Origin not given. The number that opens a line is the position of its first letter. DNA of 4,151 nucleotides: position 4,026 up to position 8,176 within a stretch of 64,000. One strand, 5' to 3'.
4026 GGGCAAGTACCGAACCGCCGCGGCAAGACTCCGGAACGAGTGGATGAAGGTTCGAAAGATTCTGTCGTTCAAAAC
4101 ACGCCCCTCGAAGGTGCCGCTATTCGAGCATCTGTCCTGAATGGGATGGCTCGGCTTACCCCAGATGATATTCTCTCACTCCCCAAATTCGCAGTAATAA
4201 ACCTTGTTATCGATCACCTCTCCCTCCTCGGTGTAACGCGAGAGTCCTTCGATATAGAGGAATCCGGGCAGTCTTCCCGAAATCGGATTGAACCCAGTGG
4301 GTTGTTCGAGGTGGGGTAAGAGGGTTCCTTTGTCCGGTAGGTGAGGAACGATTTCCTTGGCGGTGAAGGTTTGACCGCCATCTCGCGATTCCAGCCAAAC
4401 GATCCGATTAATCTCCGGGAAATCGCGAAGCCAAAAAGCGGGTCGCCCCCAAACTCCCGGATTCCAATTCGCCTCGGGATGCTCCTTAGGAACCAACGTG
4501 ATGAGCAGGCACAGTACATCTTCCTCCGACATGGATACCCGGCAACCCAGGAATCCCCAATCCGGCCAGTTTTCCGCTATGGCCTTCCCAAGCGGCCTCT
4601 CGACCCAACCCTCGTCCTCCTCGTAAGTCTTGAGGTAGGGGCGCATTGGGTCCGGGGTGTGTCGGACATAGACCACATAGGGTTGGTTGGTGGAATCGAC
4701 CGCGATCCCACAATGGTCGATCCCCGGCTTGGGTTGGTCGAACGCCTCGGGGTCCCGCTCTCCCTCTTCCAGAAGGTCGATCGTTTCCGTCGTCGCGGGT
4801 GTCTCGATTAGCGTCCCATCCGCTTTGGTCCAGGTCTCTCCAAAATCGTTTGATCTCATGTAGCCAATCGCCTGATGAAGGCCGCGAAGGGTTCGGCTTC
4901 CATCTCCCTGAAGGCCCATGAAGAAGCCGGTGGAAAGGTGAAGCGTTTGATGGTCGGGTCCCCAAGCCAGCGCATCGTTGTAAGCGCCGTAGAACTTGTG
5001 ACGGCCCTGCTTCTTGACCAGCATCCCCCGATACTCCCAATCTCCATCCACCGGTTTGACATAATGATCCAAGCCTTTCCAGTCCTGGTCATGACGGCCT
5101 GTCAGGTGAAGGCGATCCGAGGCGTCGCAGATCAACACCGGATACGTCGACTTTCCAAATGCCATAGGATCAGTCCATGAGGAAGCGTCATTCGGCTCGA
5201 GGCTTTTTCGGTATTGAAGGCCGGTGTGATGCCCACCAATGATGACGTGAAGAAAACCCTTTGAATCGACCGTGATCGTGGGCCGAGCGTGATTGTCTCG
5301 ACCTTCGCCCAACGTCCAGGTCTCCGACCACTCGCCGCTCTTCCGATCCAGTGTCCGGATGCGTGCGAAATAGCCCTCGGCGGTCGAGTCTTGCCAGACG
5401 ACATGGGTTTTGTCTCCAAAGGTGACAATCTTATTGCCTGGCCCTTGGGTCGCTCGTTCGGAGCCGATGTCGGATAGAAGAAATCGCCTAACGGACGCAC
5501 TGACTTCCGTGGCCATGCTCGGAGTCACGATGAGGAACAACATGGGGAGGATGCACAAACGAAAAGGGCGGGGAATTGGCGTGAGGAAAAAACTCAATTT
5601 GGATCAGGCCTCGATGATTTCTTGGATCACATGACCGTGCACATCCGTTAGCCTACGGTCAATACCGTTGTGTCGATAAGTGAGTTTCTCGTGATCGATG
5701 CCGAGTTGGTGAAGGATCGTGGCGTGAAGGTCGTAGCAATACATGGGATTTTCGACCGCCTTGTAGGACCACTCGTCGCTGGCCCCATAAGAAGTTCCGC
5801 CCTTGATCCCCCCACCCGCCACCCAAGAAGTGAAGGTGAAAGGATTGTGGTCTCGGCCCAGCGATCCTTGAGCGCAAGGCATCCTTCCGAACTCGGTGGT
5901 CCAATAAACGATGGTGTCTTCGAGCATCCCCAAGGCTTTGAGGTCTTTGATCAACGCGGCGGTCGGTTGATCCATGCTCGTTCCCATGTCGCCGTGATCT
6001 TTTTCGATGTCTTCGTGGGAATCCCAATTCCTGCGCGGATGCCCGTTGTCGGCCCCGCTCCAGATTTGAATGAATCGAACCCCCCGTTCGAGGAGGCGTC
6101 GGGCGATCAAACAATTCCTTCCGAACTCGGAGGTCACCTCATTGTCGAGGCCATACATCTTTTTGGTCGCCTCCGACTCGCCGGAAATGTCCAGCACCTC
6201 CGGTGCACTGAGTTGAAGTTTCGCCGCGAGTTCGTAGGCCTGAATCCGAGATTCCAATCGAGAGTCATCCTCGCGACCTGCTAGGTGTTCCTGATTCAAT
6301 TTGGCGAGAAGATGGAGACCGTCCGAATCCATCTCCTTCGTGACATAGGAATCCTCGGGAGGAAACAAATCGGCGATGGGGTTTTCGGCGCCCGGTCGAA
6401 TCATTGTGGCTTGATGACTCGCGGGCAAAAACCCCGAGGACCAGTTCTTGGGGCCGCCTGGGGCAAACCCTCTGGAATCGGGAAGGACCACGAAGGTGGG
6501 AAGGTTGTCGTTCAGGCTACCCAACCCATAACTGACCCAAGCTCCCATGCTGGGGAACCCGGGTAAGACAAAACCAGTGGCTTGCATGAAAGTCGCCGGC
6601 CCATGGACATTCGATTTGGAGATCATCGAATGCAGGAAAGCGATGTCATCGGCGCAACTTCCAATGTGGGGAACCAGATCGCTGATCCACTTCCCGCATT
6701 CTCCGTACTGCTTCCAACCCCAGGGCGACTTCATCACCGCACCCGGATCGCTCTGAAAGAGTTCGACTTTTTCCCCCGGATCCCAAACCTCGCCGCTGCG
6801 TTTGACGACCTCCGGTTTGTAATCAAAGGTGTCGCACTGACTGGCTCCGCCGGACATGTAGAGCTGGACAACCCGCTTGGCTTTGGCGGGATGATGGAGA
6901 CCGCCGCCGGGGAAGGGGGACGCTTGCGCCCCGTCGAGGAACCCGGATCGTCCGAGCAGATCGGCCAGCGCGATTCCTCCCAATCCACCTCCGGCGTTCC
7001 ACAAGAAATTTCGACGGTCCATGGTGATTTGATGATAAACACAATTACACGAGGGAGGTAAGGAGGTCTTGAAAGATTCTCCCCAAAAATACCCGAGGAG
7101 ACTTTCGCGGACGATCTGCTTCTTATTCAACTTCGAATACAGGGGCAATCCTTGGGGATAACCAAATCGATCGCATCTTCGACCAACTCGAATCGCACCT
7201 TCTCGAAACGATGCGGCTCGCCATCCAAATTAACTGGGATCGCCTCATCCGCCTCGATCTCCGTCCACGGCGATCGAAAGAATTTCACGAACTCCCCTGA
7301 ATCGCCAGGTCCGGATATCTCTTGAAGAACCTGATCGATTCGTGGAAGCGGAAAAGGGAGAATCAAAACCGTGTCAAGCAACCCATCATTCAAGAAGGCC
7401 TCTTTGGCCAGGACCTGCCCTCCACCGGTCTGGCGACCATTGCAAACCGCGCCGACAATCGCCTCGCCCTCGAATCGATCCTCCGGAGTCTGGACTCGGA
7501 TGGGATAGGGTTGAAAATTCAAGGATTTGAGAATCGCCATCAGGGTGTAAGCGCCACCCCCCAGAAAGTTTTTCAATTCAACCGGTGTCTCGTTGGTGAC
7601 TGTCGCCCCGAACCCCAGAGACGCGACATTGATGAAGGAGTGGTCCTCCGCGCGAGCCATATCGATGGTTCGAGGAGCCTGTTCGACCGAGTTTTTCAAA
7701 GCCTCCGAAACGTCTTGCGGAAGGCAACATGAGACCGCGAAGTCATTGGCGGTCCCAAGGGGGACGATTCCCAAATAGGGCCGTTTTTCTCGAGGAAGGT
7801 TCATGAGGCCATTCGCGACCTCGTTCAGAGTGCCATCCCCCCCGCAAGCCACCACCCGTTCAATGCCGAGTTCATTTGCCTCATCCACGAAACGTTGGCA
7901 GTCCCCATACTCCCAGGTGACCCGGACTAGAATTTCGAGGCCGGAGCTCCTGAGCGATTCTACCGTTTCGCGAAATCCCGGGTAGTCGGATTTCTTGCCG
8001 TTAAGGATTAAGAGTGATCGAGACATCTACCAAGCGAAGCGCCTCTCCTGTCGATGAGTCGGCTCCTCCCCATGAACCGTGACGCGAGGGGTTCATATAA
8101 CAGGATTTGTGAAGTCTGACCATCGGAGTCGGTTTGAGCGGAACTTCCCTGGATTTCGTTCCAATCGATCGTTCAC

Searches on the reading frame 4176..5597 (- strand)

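Call 58: search_protein_families(library=pfam, proteins=[window:4176-5597:-], max_evalue=0.00001)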
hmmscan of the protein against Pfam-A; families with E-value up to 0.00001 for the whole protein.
window:4176-5597:- (473 aa): 1 family
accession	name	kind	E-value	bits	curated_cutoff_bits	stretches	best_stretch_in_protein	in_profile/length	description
PF15892.11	BNR_4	-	5.6e-19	69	27.3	1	81-336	18-269/272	BNR repeat-containing family member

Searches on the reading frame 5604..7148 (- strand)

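Call 58: search_protein_families(library=pfam, proteins=[window:5604-7148:-], max_evalue=0.00001)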
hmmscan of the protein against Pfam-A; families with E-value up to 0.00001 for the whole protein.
window:5604-7148:- (514 aa): 1 family
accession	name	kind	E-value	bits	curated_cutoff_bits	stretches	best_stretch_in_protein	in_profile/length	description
PF07394.17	DUF1501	-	1.6e-144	482.3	27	1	90-512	1-390/390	Protein of unknown function (DUF1501)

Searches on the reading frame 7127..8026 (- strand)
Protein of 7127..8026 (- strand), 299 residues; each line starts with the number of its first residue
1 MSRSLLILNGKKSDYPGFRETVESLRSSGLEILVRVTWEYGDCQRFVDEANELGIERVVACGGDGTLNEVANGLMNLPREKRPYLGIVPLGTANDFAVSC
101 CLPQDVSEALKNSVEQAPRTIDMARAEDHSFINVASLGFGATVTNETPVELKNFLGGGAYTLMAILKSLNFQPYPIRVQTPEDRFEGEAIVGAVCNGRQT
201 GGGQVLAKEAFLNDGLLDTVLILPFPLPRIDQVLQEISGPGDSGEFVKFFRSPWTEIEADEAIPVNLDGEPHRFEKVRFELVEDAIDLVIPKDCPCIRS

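Call 58: search_protein_families(library=pfam, proteins=[window:7127-8026:-], max_evalue=0.00001)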
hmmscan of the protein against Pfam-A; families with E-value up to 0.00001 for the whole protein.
window:7127-8026:- (299 aa): 2 families
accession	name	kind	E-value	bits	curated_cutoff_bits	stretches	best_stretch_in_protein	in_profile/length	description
PF00781.29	DAGK_cat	-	1.5e-27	96.1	23.6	1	5-125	3-124/125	Diacylglycerol kinase catalytic domain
PF19279.4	YegS_C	-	2.9e-12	47.1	27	1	136-288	4-156/158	YegS C-terminal NAD kinase beta sandwich-like domain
